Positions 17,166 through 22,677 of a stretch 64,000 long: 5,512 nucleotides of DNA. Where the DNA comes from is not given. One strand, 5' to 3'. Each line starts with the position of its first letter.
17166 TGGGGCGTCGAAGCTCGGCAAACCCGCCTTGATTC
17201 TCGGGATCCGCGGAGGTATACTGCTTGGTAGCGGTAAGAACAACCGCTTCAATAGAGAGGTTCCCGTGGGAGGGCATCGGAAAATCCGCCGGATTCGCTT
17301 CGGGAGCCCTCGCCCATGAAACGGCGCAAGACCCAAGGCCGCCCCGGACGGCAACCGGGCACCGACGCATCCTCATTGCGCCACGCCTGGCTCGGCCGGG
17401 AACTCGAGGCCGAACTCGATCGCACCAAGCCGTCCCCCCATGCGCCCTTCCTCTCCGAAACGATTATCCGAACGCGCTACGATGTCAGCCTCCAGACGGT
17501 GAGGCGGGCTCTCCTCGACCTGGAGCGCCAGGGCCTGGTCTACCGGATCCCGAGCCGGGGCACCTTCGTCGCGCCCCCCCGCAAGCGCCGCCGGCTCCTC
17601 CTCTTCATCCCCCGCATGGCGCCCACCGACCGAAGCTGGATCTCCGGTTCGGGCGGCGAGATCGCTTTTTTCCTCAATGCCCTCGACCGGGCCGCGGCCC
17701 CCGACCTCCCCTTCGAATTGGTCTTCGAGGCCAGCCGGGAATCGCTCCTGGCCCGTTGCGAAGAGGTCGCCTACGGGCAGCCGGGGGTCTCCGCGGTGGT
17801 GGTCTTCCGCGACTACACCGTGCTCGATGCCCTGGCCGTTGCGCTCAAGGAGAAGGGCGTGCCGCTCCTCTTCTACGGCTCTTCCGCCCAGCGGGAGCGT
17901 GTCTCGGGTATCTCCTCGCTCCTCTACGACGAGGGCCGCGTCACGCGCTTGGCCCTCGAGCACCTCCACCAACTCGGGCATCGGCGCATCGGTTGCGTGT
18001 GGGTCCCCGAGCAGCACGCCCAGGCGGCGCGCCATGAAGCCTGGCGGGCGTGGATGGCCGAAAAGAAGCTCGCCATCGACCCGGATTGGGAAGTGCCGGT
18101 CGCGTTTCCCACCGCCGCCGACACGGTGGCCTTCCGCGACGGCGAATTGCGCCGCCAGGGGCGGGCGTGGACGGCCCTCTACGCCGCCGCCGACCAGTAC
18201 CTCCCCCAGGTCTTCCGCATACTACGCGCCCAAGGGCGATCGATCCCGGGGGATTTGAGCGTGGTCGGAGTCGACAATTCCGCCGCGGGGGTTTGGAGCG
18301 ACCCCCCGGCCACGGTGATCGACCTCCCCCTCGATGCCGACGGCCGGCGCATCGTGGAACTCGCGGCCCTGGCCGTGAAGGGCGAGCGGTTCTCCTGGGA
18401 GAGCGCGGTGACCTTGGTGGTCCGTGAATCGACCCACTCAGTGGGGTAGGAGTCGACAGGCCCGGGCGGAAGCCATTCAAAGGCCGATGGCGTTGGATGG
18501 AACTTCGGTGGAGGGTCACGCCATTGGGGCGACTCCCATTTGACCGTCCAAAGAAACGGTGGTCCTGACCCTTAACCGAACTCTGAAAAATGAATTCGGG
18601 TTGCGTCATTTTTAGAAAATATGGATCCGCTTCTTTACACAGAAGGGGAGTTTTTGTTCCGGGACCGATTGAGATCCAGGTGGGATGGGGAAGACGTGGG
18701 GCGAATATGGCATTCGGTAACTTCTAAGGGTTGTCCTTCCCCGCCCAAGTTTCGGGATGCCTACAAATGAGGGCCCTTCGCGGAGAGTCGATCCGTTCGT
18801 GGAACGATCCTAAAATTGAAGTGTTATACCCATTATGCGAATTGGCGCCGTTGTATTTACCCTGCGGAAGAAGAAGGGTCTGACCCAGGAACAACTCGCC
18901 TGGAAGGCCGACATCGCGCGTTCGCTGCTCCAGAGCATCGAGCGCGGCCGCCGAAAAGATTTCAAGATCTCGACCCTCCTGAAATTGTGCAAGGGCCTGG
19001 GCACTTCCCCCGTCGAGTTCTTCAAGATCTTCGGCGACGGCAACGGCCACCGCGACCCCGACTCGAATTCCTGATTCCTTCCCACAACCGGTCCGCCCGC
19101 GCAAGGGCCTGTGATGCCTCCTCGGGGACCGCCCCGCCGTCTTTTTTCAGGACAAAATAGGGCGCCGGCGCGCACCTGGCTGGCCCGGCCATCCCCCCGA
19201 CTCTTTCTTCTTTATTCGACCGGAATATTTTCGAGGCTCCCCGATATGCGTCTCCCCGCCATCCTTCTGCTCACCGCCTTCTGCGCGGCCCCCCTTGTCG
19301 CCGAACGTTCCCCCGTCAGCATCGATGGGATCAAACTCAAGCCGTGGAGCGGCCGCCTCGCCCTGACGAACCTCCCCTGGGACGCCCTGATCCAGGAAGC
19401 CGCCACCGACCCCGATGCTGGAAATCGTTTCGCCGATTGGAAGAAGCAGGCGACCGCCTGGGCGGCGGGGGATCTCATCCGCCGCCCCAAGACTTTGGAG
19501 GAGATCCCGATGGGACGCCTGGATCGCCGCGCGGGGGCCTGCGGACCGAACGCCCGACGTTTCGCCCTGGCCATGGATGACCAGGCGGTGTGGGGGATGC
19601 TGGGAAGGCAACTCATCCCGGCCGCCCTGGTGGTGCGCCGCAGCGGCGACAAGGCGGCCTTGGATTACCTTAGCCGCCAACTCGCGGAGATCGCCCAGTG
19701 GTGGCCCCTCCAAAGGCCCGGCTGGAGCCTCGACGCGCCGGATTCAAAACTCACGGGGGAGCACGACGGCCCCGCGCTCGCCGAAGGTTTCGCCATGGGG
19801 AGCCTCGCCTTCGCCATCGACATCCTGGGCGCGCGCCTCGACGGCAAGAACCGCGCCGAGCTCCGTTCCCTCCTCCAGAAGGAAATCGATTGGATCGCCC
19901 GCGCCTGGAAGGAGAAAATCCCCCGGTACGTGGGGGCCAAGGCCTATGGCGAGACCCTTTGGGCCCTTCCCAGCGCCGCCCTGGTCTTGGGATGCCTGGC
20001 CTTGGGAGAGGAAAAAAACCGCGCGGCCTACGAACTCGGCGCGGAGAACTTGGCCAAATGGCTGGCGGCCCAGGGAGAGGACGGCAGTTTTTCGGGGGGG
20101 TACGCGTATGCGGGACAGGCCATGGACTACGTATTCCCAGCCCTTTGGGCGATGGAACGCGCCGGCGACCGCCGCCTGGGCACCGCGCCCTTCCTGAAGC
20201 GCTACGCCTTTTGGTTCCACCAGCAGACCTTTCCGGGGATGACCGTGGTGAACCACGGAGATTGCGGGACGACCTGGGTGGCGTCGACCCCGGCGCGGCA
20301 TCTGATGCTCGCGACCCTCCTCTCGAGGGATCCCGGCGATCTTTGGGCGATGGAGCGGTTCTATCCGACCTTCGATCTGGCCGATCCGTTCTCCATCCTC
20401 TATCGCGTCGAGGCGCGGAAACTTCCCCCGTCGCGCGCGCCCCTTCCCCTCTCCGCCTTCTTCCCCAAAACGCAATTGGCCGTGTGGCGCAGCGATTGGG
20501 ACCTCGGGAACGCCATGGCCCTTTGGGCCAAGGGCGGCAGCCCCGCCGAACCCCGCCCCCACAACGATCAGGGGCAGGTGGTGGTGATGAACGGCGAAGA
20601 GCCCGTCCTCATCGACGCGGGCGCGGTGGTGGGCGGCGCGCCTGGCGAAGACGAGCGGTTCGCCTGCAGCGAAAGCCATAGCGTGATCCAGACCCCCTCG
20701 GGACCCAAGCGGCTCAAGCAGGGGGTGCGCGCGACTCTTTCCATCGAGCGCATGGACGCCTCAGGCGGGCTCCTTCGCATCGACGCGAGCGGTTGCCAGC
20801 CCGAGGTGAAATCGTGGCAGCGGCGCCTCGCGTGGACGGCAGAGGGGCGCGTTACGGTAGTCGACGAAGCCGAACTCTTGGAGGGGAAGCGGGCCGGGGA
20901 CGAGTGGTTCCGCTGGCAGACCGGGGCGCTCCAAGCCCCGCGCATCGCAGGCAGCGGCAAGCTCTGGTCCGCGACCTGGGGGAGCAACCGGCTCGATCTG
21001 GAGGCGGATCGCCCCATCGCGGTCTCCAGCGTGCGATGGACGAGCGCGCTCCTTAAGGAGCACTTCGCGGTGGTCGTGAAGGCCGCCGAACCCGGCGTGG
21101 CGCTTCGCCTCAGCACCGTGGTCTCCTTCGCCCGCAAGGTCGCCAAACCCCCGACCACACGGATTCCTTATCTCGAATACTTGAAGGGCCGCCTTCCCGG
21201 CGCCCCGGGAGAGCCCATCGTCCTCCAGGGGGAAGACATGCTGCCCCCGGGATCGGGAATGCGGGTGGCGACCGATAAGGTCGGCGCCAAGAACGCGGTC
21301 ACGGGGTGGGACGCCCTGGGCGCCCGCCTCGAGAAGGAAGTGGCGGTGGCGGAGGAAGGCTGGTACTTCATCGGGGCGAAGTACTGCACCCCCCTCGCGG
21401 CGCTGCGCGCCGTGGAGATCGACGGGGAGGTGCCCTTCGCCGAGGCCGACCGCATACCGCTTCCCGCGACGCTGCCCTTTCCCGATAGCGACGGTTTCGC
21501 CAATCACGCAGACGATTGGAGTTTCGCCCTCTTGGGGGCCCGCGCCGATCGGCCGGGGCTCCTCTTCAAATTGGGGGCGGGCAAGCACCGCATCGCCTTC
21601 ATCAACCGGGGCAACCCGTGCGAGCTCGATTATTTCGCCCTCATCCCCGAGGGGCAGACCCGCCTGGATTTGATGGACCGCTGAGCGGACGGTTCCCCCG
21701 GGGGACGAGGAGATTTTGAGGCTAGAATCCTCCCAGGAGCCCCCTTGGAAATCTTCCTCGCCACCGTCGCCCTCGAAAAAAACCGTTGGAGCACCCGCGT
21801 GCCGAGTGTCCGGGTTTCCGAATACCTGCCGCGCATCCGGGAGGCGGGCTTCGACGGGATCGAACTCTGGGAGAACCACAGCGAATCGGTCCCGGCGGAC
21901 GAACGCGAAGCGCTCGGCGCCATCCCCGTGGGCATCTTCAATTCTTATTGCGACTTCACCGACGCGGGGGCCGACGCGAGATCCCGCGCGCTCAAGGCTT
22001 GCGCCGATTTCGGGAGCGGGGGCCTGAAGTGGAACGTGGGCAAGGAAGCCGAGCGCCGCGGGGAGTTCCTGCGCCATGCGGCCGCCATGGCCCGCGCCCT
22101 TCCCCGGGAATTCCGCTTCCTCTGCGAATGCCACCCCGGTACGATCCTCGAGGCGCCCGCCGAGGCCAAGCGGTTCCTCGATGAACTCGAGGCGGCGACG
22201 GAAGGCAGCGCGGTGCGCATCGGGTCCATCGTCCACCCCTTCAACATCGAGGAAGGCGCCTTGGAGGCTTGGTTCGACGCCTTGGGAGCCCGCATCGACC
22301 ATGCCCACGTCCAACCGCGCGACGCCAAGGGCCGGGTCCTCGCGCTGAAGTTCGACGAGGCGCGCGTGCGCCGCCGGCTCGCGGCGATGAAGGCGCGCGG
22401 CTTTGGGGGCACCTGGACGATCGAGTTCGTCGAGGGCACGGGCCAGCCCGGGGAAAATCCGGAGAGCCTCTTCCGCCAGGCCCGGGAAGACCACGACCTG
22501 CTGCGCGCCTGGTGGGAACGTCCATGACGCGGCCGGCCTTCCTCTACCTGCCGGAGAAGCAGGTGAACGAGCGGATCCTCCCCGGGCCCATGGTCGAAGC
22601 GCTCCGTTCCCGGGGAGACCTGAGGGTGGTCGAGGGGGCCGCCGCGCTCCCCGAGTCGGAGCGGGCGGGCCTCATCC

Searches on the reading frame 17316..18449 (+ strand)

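Call 8: search_protein_families(library=pfam, proteins=[window:17316-18449:+], max_evalue=0.001)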
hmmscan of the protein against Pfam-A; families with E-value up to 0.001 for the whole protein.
window:17316-18449:+ (377 aa): 3 families
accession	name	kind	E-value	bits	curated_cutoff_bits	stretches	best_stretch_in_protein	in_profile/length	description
PF13377.12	Peripla_BP_3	-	1.9e-23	83.8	26.5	1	215-373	2-167/167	Periplasmic binding protein-like domain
PF00392.27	GntR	-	9.1e-09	35.3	27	1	29-85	8-64/64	Bacterial regulatory proteins, gntR family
PF00532.27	Peripla_BP_1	-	4.9e-05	23.4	22.2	1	170-349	70-256/281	Periplasmic binding proteins and sugar binding domain of LacI family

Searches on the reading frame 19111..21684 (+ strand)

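Call 6: search_protein_families(library=pfam, proteins=[window:19111-21684:+], max_evalue=0.001)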
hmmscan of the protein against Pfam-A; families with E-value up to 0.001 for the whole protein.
window:19111-21684:+ (857 aa): 1 family
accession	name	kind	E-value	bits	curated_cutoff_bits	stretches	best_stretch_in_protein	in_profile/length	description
PF07940.18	Hepar_II_III_C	-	0.0003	20.8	24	1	445-587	3-151/237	Heparinase II/III-like, C-terminal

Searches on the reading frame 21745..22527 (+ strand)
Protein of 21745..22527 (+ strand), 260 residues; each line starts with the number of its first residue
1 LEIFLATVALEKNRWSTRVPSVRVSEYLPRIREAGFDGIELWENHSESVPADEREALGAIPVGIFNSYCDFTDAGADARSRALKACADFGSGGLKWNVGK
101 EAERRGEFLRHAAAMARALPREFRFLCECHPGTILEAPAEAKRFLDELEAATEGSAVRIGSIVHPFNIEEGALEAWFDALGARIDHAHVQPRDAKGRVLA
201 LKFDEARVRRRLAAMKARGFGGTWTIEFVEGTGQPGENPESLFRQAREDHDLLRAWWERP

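Call 6: search_protein_families(library=pfam, proteins=[window:21745-22527:+], max_evalue=0.001)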
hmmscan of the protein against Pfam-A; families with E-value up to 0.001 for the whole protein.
window:21745-22527:+ (260 aa): 1 family
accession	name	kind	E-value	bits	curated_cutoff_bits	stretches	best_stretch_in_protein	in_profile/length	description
PF01261.30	AP_endonuc_2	-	1e-05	25.8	31.1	1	30-243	3-239/249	Xylose isomerase-like TIM barrel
